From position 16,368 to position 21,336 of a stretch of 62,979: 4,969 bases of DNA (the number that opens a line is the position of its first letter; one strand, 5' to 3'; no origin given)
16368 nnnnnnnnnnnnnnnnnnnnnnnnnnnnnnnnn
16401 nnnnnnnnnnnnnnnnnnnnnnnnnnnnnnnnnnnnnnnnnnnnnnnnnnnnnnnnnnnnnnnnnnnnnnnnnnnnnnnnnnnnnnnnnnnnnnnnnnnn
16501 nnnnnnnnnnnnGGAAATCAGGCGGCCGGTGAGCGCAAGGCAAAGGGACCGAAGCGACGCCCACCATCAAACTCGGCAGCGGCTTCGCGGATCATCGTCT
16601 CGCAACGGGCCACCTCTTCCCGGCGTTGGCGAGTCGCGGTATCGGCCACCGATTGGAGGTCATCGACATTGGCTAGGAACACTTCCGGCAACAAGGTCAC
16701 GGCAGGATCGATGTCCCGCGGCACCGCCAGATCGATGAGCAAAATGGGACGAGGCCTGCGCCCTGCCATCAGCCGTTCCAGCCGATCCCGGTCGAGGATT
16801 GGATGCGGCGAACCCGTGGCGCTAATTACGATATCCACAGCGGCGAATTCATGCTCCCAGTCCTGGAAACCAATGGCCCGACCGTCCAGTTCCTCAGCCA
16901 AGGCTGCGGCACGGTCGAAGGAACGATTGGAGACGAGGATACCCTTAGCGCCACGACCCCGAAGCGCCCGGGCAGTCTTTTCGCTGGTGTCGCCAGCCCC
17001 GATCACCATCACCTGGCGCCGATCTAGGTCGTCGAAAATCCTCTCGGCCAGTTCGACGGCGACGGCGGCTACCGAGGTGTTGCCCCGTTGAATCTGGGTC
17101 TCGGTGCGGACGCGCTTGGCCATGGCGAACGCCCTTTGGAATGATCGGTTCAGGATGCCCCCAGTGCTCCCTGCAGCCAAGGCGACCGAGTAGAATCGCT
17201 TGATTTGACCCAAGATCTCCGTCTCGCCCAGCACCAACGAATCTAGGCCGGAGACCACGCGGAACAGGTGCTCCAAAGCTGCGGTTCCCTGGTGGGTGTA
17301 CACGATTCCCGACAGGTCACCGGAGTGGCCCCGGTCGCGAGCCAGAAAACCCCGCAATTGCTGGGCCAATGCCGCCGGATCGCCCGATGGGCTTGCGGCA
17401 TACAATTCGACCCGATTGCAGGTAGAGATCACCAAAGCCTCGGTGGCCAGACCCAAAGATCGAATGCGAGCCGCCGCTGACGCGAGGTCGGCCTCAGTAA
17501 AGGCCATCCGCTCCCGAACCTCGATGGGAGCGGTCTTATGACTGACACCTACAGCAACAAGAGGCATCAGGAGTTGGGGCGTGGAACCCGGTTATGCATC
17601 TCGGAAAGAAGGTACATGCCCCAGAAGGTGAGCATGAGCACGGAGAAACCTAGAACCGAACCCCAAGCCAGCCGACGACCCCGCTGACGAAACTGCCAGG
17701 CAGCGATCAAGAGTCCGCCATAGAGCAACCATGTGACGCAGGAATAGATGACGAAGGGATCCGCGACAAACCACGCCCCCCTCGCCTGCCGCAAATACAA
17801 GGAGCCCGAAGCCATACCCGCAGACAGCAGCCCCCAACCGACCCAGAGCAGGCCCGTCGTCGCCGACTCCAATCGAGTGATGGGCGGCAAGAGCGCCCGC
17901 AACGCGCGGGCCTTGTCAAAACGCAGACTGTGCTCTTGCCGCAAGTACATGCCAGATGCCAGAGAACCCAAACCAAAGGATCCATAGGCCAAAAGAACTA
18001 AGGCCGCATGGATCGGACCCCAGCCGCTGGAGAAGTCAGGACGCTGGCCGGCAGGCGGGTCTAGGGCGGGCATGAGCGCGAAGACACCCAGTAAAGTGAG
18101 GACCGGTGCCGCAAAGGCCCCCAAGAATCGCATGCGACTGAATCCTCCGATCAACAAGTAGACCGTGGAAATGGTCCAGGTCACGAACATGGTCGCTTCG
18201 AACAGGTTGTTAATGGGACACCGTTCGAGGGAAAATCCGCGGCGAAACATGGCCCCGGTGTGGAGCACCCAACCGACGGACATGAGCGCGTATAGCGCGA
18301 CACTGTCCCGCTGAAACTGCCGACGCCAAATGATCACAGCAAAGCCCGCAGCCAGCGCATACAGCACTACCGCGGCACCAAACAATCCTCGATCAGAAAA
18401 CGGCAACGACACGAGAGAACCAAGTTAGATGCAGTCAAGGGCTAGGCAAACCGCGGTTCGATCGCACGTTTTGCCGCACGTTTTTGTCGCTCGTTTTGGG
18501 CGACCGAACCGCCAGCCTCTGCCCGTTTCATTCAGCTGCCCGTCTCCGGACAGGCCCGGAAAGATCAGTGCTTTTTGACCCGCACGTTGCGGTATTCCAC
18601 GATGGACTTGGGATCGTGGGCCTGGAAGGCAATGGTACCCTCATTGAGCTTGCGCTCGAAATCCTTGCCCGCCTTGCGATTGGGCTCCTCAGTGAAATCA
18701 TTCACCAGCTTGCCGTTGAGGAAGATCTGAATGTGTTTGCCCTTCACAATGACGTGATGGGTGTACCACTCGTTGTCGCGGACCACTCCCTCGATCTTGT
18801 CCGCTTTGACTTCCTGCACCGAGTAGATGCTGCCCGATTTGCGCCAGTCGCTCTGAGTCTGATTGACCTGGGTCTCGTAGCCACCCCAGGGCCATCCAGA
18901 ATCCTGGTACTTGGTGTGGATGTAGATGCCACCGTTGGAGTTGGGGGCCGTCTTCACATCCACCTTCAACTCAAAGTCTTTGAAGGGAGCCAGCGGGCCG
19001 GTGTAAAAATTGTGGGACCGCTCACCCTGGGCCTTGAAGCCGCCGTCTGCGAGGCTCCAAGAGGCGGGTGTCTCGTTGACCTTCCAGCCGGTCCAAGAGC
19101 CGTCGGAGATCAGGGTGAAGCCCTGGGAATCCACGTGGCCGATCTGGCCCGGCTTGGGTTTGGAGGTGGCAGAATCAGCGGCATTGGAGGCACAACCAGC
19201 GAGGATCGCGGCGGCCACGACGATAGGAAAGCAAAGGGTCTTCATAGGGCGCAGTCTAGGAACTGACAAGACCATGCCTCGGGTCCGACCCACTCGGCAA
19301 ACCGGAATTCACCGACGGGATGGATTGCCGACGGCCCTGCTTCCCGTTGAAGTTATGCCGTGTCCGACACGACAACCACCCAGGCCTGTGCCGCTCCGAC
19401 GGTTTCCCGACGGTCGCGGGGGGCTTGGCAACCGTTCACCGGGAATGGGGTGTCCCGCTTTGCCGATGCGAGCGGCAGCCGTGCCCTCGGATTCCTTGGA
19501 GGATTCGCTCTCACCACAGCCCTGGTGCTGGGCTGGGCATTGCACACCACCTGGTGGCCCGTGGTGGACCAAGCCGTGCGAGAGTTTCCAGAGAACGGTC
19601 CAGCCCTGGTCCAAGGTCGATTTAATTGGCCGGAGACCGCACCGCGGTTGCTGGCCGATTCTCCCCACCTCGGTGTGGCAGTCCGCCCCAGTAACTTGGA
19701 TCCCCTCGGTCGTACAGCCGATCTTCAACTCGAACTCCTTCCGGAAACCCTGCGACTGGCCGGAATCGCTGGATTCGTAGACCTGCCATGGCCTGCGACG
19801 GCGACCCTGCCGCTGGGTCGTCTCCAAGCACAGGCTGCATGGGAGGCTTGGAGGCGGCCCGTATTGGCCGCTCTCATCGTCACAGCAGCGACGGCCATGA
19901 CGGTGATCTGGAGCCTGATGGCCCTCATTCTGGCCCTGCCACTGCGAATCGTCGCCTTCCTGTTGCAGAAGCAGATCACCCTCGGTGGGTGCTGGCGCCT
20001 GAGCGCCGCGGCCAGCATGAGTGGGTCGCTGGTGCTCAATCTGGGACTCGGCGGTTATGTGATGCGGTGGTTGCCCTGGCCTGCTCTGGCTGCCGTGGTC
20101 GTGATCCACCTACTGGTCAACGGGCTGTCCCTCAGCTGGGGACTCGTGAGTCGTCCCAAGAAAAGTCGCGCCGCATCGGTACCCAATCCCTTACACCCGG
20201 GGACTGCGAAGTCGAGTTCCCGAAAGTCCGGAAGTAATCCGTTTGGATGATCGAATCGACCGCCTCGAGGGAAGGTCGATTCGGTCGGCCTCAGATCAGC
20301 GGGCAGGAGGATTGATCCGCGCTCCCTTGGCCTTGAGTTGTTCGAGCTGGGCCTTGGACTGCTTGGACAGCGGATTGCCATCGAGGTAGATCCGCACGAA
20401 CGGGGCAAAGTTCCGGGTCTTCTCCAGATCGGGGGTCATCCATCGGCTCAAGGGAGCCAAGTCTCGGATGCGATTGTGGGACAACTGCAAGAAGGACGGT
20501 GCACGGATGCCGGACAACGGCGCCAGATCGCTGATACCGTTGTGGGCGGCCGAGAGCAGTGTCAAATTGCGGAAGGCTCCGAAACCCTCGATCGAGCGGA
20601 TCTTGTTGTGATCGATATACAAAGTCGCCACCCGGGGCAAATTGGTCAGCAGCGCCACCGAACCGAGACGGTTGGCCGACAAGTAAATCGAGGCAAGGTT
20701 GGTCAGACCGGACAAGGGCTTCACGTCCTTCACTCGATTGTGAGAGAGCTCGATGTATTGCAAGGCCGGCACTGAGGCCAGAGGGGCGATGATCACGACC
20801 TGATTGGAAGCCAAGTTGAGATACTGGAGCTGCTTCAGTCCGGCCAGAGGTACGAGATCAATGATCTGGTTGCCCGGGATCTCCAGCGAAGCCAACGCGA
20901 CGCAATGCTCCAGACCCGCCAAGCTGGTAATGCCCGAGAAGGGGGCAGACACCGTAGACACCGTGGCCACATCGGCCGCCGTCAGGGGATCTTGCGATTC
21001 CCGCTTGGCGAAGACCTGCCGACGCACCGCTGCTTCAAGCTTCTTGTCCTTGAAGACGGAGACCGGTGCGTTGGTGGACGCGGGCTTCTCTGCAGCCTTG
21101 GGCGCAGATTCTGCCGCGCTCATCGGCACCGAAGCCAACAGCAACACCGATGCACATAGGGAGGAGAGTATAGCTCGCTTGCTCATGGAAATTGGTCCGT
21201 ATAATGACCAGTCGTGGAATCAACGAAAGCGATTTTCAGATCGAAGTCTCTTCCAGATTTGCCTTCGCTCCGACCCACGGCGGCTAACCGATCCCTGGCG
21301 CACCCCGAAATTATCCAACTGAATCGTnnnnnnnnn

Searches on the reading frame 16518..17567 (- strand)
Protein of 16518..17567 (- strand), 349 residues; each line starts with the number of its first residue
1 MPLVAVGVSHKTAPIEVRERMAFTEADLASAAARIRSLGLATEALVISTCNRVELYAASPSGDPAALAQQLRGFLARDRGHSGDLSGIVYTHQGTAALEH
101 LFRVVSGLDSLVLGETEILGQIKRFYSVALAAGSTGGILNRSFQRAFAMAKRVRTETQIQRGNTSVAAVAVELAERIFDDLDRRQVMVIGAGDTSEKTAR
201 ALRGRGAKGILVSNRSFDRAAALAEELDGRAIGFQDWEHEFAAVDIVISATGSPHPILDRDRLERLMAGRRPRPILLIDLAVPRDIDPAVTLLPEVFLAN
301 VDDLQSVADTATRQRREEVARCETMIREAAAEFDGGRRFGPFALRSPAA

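Call 23: search_protein_families(library=pfam, proteins=[window:16518-17567:-], max_evalue=0.001)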
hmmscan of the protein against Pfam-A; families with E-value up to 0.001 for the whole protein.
window:16518-17567:- (349 aa): 3 families
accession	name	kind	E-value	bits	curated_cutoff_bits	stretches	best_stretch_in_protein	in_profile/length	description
PF05201.20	GlutR_N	-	6.4e-48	162.8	27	1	6-157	1-151/151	Glutamyl-tRNAGlu reductase, N-terminal domain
PF01488.26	Shikimate_DH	-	2.3e-41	141.5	24.3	1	172-307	1-138/138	Shikimate / quinate 5-dehydrogenase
PF13241.12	NAD_binding_7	-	5e-05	24.3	22.1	1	178-254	2-72/104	Putative NAD(P)-binding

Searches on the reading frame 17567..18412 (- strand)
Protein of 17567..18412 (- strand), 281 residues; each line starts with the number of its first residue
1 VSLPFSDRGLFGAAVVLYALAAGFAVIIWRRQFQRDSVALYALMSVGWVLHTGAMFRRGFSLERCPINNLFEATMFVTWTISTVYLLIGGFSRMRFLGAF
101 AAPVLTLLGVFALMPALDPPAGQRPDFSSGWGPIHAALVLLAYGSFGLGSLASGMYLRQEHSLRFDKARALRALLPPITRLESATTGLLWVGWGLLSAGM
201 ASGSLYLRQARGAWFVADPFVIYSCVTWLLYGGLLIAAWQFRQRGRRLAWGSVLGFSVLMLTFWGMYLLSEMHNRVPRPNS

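Call 23: search_protein_families(library=pfam, proteins=[window:17567-18412:-], max_evalue=0.001)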
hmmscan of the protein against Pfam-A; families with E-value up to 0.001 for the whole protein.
window:17567-18412:- (281 aa): 1 family
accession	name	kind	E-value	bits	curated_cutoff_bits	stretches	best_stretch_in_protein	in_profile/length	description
PF01578.25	Cytochrom_C_asm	-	1.1e-26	94.2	29.9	1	69-271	3-209/212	Cytochrome C assembly protein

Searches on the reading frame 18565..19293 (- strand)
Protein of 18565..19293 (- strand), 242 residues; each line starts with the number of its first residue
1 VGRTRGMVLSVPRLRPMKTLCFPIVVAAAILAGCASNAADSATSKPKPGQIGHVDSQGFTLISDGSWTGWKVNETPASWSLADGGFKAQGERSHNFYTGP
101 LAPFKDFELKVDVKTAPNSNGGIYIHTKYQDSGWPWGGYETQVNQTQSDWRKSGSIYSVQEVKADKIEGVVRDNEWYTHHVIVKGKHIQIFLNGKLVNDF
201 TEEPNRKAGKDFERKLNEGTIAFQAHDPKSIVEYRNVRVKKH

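Call 23: search_protein_families(library=pfam, proteins=[window:18565-19293:-], max_evalue=0.001)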
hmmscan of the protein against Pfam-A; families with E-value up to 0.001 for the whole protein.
window:18565-19293:- (242 aa): 1 family
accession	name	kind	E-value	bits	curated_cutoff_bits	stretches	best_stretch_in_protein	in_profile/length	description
PF06439.18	3keto-disac_hyd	-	3.9e-37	128.5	26.8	1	59-240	2-187/187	3-keto-disaccharide hydrolase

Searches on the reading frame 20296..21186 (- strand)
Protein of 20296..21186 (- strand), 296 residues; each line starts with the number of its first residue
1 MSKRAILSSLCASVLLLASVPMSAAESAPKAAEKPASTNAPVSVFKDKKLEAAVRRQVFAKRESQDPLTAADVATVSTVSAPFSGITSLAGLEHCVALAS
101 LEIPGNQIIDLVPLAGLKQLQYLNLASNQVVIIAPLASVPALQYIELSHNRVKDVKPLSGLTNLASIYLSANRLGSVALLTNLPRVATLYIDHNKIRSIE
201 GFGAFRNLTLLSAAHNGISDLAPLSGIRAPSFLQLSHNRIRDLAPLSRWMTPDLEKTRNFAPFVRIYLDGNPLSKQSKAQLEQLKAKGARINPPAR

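Call 3: search_protein_families(library=ncbifam, proteins=[window:20296-21186:-], max_evalue=0.01)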
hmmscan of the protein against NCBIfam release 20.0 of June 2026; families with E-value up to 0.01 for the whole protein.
window:20296-21186:- (296 aa): 6 families
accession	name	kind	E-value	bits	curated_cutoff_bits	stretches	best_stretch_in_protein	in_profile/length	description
NF033189.1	internalin_A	exception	2.1e-38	132.2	1600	2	98-229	274-405/799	class 1 internalin InlA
NF033190.2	inl_like_NEAT_1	exception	9.2e-28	97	1275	1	43-245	188-389/754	NEAT domain-containing leucine-rich repeat protein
NF033188.1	internalin_H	exception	1.4e-27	96.6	1050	1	32-247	35-249/548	InlH/InlC2 family class 1 internalin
NF047464.1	FibnectbindLIC11051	equivalog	6.8e-06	24.8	1000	1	98-243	445-596/685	LIC_11051 family fibronectin-binding protein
NF033186.1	internalin_K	exception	0.00016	20.3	1100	1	18-214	24-217/604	class 1 internalin InlK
NF041381.1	XopAC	subfamily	0.002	16.9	450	1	87-194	79-193/451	XopAC/AvrAC family type III secretion system effector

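Call 4: search_protein_families(library=pfam, proteins=[window:20296-21186:-], max_evalue=0.01)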
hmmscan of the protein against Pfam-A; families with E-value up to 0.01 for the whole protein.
window:20296-21186:- (296 aa): 7 families
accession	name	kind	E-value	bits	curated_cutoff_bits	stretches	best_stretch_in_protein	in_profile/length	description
PF12799.13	LRR_4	-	2.1e-24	85.4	27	5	140-177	1-39/44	Leucine Rich repeats (2 copies)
PF13855.12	LRR_8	-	3.7e-16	59.1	27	3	114-151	21-60/61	Leucine rich repeat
PF00560.39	LRR_1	-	7.8e-09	34.4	20.6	0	119-131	1-13/23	Leucine Rich Repeat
PF14580.12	LRR_9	-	9.2e-06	25.8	30.5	0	165-241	45-126/175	Leucine-rich repeat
PF23952.1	LRR_EndoS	-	8.2e-05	23.2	27.9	0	45-172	1-116/116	Endo-beta-N-acetylglucosaminidase EndoS LRR domain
PF24048.1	LRR_NXF1-5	-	0.00027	20.9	30.5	0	118-166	54-106/142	NXF1/2/3/5 leucine-rich repeat domain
PF13516.12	LRR_6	-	0.008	16.6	23.4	0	120-130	5-15/24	Leucine Rich repeat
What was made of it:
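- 20296..21186 (-): Secreted LRR protein, 296 aa. It is a neighbour only and starts 141 nt after mce. LRR_4/LRR_8 hits (call 4).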
